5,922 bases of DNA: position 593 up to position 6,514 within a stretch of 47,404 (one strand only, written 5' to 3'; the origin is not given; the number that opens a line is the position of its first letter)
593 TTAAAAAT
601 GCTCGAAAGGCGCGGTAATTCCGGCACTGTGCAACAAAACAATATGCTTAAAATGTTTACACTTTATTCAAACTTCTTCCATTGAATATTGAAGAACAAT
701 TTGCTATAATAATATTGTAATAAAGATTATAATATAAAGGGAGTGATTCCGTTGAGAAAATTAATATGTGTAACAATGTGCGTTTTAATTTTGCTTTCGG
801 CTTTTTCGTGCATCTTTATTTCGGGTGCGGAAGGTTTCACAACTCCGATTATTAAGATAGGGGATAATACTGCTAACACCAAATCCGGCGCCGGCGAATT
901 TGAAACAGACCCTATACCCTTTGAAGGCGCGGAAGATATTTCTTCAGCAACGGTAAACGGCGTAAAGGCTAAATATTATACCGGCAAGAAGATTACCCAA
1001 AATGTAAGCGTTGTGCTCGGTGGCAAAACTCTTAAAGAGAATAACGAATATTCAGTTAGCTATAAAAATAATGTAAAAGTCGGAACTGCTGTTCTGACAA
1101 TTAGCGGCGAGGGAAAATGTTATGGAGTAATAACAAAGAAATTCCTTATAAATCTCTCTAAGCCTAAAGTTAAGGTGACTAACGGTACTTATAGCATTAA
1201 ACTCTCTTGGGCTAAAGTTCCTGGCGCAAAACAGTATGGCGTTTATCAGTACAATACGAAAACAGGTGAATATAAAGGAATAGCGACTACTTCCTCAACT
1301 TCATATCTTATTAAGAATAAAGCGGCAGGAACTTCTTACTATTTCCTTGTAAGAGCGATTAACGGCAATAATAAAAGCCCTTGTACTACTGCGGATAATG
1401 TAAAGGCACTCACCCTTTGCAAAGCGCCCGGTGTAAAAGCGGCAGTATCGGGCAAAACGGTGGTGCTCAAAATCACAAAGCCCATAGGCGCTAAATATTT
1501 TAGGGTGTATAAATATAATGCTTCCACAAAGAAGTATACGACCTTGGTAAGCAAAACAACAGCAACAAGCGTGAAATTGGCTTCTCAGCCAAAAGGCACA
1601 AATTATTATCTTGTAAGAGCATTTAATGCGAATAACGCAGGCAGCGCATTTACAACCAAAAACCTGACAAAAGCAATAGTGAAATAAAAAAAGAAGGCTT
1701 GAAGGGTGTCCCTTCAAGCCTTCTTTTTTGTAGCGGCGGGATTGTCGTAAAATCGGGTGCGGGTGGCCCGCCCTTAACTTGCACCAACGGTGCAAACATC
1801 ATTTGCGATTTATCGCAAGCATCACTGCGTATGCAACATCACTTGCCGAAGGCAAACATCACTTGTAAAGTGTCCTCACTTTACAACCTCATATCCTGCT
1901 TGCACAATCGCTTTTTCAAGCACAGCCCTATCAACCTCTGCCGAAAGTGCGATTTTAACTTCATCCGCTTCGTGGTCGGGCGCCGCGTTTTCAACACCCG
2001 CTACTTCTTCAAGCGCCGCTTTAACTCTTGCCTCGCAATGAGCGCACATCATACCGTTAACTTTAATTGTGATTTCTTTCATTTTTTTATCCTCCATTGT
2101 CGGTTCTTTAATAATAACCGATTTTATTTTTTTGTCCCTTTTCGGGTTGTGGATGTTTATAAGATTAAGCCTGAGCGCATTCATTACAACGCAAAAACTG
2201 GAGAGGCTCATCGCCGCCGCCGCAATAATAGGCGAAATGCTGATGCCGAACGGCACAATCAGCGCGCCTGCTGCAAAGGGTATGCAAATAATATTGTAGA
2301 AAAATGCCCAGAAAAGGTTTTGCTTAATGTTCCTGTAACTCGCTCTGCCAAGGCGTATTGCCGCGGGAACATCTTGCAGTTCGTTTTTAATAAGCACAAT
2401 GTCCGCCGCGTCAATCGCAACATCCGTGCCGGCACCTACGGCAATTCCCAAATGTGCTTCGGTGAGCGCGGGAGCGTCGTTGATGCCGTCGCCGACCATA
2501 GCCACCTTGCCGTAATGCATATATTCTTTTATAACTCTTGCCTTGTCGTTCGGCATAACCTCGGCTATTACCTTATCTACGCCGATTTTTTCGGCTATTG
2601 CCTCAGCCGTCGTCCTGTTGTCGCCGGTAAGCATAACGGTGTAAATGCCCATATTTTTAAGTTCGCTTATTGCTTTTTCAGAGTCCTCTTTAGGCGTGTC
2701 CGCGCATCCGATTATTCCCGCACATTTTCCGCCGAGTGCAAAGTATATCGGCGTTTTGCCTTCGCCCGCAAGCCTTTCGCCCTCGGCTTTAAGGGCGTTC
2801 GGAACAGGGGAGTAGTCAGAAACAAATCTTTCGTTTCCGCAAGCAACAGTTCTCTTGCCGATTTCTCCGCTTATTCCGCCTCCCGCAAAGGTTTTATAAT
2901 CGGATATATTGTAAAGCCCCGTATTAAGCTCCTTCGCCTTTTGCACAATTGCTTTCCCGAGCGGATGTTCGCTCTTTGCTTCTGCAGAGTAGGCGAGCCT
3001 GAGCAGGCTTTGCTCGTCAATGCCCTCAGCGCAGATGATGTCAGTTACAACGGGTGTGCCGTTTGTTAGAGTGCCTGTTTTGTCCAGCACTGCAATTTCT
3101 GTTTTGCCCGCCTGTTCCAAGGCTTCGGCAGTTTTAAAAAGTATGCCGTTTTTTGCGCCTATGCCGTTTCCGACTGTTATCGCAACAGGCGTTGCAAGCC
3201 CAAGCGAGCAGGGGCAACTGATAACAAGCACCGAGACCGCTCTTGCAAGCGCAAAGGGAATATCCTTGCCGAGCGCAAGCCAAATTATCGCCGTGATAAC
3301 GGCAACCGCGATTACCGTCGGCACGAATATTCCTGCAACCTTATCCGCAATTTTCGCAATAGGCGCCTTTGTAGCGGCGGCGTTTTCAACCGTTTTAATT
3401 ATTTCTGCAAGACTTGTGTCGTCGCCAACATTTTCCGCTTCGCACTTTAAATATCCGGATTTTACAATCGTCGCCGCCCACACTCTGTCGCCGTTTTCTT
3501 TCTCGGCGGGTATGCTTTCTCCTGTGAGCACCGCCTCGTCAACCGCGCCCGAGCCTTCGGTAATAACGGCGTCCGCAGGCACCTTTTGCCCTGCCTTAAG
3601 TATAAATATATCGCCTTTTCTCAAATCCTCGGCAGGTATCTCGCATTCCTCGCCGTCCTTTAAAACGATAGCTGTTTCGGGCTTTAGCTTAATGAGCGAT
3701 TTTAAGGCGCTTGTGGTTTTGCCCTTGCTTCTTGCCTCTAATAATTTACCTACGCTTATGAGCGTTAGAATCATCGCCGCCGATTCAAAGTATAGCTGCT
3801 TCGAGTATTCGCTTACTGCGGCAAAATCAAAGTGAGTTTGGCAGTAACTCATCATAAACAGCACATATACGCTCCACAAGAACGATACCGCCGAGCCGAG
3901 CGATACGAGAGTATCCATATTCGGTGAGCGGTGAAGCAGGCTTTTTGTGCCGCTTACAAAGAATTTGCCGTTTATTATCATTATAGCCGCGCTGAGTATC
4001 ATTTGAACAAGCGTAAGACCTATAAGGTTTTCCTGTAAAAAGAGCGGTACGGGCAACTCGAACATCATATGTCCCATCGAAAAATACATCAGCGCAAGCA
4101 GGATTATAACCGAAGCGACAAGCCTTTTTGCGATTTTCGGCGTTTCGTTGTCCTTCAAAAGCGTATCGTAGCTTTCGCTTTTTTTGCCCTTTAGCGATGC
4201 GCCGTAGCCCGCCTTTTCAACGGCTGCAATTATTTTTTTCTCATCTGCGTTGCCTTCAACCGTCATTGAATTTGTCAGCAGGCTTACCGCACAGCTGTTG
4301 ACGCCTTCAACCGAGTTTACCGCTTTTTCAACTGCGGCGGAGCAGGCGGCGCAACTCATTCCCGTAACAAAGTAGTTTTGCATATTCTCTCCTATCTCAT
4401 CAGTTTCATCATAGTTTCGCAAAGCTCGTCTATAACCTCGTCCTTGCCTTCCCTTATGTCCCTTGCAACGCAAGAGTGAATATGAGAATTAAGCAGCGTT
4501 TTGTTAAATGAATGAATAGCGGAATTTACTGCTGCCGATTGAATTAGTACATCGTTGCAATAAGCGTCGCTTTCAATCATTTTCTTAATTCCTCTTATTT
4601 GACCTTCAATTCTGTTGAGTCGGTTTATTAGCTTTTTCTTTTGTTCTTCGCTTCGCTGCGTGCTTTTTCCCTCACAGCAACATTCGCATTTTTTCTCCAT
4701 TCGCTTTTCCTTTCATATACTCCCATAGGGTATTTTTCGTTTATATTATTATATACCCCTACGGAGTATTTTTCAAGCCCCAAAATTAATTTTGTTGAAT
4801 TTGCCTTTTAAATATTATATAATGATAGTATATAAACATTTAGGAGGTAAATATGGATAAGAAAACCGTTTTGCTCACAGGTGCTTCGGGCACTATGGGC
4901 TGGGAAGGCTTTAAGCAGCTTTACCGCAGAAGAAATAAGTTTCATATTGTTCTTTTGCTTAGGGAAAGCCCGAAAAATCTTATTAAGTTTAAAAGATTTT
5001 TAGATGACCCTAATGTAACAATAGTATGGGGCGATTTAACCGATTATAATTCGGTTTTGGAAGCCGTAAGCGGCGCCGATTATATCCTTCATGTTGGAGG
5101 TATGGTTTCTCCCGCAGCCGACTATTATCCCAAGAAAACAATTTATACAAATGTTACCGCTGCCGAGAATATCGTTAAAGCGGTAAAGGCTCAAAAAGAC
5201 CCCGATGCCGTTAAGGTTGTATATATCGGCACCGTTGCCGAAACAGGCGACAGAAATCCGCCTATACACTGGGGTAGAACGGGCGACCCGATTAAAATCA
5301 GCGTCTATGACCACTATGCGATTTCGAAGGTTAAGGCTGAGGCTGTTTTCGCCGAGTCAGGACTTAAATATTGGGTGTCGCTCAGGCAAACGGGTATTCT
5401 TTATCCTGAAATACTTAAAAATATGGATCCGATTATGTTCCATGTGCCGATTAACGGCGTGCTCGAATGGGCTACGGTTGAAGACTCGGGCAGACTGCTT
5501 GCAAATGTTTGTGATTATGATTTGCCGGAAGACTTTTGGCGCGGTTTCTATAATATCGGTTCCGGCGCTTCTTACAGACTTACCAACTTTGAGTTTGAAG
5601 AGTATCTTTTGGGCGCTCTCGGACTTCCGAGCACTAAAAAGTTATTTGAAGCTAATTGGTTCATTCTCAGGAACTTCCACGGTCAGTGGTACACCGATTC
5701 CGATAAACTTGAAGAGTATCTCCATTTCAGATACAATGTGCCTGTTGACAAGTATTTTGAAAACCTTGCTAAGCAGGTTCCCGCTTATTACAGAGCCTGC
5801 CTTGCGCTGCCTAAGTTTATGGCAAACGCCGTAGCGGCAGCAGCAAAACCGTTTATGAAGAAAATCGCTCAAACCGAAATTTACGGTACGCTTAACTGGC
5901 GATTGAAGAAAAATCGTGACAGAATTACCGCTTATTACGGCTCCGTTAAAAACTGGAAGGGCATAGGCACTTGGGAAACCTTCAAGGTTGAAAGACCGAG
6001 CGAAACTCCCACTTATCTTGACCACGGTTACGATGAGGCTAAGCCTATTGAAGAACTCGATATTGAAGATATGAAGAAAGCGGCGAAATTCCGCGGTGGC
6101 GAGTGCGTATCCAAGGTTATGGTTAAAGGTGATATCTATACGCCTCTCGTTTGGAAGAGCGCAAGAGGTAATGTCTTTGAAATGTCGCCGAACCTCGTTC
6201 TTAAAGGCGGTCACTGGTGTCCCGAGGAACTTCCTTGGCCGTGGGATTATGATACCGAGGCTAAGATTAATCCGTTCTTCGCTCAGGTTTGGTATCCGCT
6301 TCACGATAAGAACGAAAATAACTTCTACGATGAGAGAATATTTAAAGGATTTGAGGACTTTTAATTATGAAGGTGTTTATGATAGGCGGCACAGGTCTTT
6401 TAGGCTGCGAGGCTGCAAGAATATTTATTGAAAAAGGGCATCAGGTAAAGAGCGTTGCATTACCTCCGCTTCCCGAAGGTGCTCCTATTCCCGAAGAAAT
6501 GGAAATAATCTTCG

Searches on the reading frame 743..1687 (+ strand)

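Call 10: search_protein_families(library=pfam, proteins=[window:743-1687:+])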
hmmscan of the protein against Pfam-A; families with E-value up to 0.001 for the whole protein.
window:743-1687:+ (314 aa): 3 families
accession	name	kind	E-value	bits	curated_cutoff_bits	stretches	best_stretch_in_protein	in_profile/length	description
PF21910.2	GH85_C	-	0.0003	21.6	27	0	151-210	18-81/95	GH85 endohexosaminidases, C-terminal domain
PF00041.27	fn3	-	0.00032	21.3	25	1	143-212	6-75/84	Fibronectin type III domain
PF25814.1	fn3_SORL1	-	0.00095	19.6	27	0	142-207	9-73/90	SORL1-like, fn3 domain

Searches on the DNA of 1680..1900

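Call 74: search_rna_families(source=window, start=1680, end=1900, threshold=evalue, max_evalue=1)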
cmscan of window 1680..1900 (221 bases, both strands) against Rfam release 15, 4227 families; matches with E-value up to 1: 12.
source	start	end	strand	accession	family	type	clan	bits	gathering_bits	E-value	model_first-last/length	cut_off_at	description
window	1687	1782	+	RF02274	AniS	Gene;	-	25.4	50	0.014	1-106/106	no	AniS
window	1680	1731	+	RF04312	trpB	Cis-reg;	-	21.9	59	0.5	52-107/107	5'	trpB ncRNA motif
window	1684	1731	+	RF03790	MIR8008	Gene; miRNA;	-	21.1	66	0.041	1-55/55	no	MIR8008 microRNA precursor family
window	1680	1735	+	RF00121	MicC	Gene; sRNA;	-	19.8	90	0.82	70-123/123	5'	MicC RNA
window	1774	1841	-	RF00788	mir-287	Gene; miRNA;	-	19.2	80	0.086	1-73/73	no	mir-287 microRNA precursor family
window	1817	1878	-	RF01706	Gut-1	Gene; sRNA;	-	18.7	50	0.19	1-77/77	no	Gut-1 RNA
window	1689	1727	+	RF03383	mir-1976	Gene; miRNA;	-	18.4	71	0.23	1-52/52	no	mir-1976 microRNA precursor family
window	1681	1723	+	RF04339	Plastid-psbJ-3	Cis-reg;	CL00152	18.4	61.7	0.59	43-125/125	no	Plastid-psbJ-3 3UTR RNA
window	1680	1732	+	RF00558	L20_leader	Cis-reg; leader;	-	17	58.7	0.44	55-127/127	5'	Ribosomal protein L20 leader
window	1781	1883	-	RF02941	COG3943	Gene; sRNA;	-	16.2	71.8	0.93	1-108/108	no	COG3943 RNA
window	1680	1735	-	RF02901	AaHKsRNA41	Gene; sRNA;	-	13.7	97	0.49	1-103/187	3'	Aggregatibacter sRNA 41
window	1680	1772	+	RF02634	EF3314_EF3315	Gene; sRNA;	-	13.1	100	0.79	36-141/141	5'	Enterococcus sRNA EF3314_EF3315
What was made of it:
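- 1750..1886 (+): Second locus, a half element: centre box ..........-hairpin-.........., hairpin, four AYATCAY linkers with hairpins, and a last 10-bp hairpin that overlaps the stop codon (1876-1878) of the P-type ATPase gene on the - strand. The bidirectional terminator of the upstream fn3-domain gene (1689-1729) precedes it. Rfam Gut-1 scores it 18.7 bits (call 74).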

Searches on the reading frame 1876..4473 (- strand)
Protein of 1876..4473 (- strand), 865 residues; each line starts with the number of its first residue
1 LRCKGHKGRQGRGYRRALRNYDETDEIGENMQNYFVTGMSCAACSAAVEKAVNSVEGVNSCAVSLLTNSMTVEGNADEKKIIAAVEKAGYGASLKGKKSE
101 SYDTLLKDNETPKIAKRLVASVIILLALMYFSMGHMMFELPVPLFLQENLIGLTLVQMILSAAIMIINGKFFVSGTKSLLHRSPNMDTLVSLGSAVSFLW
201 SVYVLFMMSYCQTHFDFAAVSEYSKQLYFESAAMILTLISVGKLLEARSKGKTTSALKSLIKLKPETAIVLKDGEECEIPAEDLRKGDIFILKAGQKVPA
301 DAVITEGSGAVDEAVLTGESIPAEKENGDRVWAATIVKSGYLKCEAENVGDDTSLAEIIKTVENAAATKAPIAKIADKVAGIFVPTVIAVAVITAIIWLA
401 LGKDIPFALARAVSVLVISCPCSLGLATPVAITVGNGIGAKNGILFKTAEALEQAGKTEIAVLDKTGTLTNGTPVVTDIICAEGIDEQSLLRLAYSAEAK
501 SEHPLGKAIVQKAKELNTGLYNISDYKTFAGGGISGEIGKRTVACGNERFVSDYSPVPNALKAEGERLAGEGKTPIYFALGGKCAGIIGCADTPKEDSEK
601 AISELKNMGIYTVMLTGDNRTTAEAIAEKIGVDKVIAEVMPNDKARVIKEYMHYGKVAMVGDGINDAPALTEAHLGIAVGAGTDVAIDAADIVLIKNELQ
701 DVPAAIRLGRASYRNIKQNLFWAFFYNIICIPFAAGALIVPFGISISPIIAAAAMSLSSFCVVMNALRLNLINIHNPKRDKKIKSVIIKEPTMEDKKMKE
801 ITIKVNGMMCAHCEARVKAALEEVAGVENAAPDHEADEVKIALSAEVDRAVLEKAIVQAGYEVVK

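Call 10: search_protein_families(library=pfam, proteins=[window:1876-4473:-])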
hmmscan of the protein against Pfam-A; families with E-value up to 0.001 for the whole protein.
window:1876-4473:- (865 aa): 5 families
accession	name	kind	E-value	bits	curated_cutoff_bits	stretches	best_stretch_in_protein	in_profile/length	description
PF00122.25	E1-E2_ATPase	-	1.3e-55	188.2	28.1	1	262-441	1-180/181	E1-E2 ATPase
PF00702.32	Hydrolase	-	3.1e-35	122.7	26.4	1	460-673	3-190/191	haloacid dehalogenase-like hydrolase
PF00403.32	HMA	-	6.1e-29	100.6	24.8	2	34-90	2-61/62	Heavy-metal-associated domain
PF08282.18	Hydrolase_3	-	1.4e-06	28.6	20.9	1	656-698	205-247/255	haloacid dehalogenase-like hydrolase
PF12710.13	HAD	-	0.00097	20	27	0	601-670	93-188/189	haloacid dehalogenase-like hydrolase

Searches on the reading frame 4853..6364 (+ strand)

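Call 10: search_protein_families(library=pfam, proteins=[window:4853-6364:+])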
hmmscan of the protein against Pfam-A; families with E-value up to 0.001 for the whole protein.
window:4853-6364:+ (503 aa): 6 families
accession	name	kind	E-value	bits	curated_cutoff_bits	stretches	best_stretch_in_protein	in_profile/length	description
PF01370.27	Epimerase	-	2.5e-12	47.2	20.9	1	6-169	1-156/240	NAD dependent epimerase/dehydratase family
PF13460.12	NAD_binding_10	-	2.1e-11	44.5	27.2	1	10-175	1-140/184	NAD(P)H-binding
PF01073.25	3Beta_HSD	-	8.2e-09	35.3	22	1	8-168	2-159/280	3-beta hydroxysteroid dehydrogenase/isomerase family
PF02719.21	Polysacc_synt_2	-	2.7e-08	33.8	20.2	1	6-115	1-119/293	Polysaccharide biosynthesis protein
PF05368.20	NmrA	-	9.4e-08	32.4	27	1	3-112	2-95/298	NmrA-like family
PF16363.11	GDP_Man_Dehyd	-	2.7e-06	27.5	27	1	7-130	1-132/332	GDP-mannose 4,6 dehydratase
